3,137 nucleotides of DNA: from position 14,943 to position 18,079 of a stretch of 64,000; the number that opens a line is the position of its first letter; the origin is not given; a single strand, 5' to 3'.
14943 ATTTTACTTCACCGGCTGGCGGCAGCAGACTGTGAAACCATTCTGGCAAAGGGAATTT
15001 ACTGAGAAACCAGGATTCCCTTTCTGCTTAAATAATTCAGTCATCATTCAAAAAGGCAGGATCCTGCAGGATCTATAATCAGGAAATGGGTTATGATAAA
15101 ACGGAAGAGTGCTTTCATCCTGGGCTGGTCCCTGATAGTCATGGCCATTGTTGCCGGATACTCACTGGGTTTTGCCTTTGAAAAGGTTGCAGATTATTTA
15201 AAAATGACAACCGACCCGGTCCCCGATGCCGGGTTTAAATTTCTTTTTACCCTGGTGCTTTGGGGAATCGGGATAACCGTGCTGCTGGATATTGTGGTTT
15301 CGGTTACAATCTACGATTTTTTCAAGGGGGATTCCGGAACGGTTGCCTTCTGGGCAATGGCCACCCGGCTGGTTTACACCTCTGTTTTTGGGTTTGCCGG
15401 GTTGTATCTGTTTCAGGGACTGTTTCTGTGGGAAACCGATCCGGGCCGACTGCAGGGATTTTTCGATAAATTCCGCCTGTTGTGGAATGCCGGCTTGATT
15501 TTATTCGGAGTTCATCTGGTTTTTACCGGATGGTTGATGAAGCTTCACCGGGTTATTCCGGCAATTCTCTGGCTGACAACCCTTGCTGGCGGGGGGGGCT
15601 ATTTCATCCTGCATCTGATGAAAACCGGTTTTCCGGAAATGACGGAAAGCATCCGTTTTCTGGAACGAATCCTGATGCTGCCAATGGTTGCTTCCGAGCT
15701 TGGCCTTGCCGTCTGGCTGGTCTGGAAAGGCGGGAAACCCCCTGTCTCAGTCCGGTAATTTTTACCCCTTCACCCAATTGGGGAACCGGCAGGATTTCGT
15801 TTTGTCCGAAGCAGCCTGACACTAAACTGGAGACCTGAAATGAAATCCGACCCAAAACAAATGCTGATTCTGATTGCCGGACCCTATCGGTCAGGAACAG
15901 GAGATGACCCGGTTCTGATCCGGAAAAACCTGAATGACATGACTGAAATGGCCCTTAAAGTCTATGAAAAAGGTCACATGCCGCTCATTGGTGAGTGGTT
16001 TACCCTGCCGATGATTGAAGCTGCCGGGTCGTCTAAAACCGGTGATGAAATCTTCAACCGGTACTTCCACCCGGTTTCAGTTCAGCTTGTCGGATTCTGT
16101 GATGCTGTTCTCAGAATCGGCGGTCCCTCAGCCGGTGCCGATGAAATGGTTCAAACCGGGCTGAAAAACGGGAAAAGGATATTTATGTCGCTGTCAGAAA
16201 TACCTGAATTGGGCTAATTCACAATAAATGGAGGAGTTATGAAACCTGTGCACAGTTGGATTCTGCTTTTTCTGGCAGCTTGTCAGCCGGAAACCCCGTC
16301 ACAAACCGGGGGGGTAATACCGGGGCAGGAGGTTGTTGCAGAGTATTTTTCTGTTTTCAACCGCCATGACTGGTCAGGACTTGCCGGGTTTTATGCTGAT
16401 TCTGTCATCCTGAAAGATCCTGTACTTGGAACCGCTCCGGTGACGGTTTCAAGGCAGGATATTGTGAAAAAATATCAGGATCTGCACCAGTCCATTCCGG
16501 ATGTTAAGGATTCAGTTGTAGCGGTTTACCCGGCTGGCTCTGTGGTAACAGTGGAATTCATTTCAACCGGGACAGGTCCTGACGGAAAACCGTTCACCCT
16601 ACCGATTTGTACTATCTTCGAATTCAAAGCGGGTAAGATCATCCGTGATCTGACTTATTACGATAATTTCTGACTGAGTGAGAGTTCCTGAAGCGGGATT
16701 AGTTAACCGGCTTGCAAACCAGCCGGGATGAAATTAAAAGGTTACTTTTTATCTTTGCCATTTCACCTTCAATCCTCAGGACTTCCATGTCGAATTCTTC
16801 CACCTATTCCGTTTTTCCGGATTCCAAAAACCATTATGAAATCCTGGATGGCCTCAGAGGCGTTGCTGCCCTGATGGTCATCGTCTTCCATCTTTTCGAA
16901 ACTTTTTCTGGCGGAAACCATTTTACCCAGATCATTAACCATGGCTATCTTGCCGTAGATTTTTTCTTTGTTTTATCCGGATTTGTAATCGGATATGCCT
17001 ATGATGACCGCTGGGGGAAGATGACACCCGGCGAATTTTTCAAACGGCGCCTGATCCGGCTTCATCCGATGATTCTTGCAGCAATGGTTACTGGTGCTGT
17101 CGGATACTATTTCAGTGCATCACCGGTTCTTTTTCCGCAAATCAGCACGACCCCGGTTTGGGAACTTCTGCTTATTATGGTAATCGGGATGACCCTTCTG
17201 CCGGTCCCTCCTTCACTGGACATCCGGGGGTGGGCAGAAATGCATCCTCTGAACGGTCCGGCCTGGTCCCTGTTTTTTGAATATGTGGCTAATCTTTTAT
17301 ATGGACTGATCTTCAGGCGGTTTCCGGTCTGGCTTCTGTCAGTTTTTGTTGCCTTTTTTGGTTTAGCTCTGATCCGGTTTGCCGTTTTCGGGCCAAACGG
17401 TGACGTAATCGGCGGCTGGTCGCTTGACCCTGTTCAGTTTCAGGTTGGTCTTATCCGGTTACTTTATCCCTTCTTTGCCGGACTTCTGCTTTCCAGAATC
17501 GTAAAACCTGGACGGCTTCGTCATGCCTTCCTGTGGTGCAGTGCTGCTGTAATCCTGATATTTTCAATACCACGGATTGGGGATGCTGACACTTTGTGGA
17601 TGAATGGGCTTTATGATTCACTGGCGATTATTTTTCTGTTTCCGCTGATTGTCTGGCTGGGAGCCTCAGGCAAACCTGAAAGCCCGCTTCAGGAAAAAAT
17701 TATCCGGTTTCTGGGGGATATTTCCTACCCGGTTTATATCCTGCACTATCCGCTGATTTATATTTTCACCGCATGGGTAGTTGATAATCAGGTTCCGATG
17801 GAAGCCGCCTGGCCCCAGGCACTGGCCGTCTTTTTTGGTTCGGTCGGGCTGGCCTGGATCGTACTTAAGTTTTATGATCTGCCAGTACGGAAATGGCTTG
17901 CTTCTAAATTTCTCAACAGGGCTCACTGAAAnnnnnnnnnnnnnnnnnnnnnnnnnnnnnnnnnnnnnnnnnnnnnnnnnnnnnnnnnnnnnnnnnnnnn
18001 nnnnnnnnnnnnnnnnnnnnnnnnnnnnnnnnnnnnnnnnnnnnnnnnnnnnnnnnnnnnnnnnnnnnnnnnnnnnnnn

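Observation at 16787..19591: Tightly coupled three-gene operon: membrane acyltransferase-3, unknown protein with DxDDTA motif, GNAT acetyltransferase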

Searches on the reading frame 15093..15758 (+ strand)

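Call 7: search_protein_families(library=pfam, proteins=[window:15093-15758:+], max_evalue=0.1)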
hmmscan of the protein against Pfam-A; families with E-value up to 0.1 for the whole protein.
window:15093-15758:+ (221 aa): 1 family
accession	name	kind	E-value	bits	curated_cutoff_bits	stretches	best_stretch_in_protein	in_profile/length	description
PF14329.11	DUF4386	-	2.8e-21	76.9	27.6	1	9-213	1-210/210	Domain of unknown function (DUF4386)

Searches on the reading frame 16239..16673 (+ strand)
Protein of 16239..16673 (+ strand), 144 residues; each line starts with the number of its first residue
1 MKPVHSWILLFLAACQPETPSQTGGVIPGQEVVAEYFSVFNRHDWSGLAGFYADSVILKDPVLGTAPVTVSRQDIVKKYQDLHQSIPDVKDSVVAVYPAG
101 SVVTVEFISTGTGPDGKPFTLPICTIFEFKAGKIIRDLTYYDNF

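Call 7: search_protein_families(library=pfam, proteins=[window:16239-16673:+], max_evalue=0.1)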
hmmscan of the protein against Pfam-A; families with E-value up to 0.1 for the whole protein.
window:16239-16673:+ (144 aa): 4 families
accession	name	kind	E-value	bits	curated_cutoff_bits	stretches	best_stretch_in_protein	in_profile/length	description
PF12680.13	SnoaL_2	-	2.5e-17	63.8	27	1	33-136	1-101/102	SnoaL-like domain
PF07366.18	SnoaL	-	2.2e-09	37.6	28.4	1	32-143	3-119/126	SnoaL-like polyketide cyclase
PF02136.26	NTF2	-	5.3e-05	24.1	21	1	29-115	2-86/116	Nuclear transport factor 2 (NTF2) domain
PF14534.12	DUF4440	-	0.00027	21.8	25.2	1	31-121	3-90/107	Domain of unknown function (DUF4440)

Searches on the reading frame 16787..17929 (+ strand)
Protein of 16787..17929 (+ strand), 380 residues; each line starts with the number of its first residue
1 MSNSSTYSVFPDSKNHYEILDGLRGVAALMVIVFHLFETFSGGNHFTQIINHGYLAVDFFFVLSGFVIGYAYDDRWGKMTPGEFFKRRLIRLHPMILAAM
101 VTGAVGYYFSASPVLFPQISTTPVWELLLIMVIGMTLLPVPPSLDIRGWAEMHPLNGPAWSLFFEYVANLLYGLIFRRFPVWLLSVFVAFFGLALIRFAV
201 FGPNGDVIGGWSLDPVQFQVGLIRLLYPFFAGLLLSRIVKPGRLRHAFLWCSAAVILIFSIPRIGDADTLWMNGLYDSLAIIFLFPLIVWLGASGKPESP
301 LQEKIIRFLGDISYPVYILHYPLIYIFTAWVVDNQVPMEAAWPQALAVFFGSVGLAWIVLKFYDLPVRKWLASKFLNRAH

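Call 7: search_protein_families(library=pfam, proteins=[window:16787-17929:+], max_evalue=0.1)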
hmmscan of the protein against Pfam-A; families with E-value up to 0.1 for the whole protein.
window:16787-17929:+ (380 aa): 1 family
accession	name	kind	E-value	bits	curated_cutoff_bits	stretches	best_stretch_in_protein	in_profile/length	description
PF01757.29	Acyl_transf_3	-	2.2e-38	132.6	31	1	19-360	3-325/326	Acyltransferase domain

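Call 8: search_protein_families(library=ncbifam, proteins=[window:16787-17929:+], max_evalue=1)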
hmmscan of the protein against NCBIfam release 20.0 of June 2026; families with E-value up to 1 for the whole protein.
window:16787-17929:+ (380 aa): 2 families
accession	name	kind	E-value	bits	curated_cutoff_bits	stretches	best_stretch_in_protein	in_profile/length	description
NF003014.0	PRK03854.1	equivalog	8.6e-08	31.7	338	1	192-359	190-356/386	glucans biosynthesis protein MdoC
NF058601.1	ActlTfSucTMsmeg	equivalog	4.5e-05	22.1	1275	2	19-104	34-111/723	acetyltransferase SucT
